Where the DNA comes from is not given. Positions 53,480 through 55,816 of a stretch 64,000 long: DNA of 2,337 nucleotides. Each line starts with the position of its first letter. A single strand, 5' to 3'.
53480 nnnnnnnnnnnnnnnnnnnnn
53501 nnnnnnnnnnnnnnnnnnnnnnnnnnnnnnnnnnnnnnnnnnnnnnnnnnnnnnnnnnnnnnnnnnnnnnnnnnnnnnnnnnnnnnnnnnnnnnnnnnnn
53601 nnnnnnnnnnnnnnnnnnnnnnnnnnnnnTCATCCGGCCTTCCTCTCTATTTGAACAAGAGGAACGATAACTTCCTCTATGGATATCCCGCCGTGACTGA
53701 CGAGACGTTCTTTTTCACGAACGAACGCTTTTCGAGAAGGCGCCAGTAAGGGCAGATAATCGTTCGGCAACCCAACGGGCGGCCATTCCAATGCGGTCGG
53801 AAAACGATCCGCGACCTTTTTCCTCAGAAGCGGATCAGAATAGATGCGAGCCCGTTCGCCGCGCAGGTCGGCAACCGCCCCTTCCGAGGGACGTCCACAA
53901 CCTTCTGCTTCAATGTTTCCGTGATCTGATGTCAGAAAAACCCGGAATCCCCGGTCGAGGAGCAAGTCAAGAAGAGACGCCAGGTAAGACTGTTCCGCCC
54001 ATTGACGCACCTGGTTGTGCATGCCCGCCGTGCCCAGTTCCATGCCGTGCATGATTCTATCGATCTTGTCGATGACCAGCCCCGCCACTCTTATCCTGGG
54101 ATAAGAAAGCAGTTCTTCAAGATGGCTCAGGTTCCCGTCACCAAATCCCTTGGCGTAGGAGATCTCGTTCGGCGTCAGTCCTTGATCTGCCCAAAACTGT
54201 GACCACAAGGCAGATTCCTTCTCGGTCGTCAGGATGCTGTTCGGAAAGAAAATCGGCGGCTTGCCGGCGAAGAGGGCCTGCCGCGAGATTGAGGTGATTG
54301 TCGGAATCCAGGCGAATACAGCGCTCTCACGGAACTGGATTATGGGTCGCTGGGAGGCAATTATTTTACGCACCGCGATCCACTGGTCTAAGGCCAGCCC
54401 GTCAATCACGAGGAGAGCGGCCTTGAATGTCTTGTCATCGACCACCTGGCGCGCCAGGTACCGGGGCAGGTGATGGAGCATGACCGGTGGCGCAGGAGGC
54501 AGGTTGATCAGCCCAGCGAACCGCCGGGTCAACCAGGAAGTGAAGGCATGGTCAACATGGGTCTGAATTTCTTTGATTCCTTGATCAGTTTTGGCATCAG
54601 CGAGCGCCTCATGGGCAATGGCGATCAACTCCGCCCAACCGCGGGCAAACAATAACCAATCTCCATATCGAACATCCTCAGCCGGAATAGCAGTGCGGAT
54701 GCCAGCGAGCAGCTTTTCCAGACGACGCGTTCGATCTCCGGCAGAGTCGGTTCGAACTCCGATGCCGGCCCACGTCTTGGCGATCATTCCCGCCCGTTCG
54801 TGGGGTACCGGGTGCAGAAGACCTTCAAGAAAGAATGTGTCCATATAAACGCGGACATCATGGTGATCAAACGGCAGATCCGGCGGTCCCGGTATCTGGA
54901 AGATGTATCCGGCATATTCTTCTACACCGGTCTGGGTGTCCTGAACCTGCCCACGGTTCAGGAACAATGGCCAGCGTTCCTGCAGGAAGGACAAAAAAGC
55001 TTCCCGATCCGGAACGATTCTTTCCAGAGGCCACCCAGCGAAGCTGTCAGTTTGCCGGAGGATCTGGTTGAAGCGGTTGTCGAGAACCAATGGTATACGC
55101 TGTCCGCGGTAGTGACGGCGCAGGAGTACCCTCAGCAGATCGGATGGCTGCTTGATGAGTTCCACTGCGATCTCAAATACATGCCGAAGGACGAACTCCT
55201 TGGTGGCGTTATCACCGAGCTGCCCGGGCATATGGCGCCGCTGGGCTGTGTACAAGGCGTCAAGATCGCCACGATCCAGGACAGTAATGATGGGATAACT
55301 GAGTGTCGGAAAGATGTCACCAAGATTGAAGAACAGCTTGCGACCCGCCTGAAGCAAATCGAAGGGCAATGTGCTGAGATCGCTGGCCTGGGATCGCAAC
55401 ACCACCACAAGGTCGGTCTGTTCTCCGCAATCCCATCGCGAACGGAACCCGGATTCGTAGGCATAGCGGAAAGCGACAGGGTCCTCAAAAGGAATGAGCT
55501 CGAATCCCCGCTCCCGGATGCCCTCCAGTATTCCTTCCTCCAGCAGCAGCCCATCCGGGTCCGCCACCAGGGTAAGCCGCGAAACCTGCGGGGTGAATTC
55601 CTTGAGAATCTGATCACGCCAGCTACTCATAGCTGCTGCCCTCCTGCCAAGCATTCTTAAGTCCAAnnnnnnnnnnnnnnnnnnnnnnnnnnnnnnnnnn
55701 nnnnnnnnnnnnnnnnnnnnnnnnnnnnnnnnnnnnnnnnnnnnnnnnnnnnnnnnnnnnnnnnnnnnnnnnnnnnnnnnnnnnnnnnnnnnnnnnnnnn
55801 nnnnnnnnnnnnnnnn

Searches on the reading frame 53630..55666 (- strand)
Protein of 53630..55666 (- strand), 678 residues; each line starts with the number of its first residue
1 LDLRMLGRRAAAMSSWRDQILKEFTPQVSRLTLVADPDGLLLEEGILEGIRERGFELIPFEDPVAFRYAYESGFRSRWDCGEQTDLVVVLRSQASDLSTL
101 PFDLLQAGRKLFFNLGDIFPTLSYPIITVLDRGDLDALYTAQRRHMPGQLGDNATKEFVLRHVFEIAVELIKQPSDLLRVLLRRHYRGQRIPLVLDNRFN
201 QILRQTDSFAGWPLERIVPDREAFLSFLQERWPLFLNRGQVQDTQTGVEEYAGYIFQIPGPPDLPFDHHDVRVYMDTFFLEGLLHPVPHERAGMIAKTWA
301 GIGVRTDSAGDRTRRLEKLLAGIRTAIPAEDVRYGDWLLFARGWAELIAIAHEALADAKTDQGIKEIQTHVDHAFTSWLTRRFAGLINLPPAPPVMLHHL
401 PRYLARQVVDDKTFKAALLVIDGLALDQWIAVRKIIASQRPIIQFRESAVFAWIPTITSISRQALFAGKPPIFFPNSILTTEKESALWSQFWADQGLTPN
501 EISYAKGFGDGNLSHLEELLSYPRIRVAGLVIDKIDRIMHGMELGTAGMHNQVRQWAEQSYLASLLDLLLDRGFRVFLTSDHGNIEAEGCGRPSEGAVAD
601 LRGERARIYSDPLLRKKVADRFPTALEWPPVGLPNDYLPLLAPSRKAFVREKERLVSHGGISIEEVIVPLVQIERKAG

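Call 62: search_protein_families(library=pfam, proteins=[window:53630-55666:-], max_evalue=0.00001)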
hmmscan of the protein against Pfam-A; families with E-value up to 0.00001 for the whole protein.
window:53630-55666:- (678 aa): 1 family
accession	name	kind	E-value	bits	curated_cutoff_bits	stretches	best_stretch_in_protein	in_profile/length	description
PF08665.17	PglZ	-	3.1e-24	86.4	25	1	415-588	2-176/179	PglZ domain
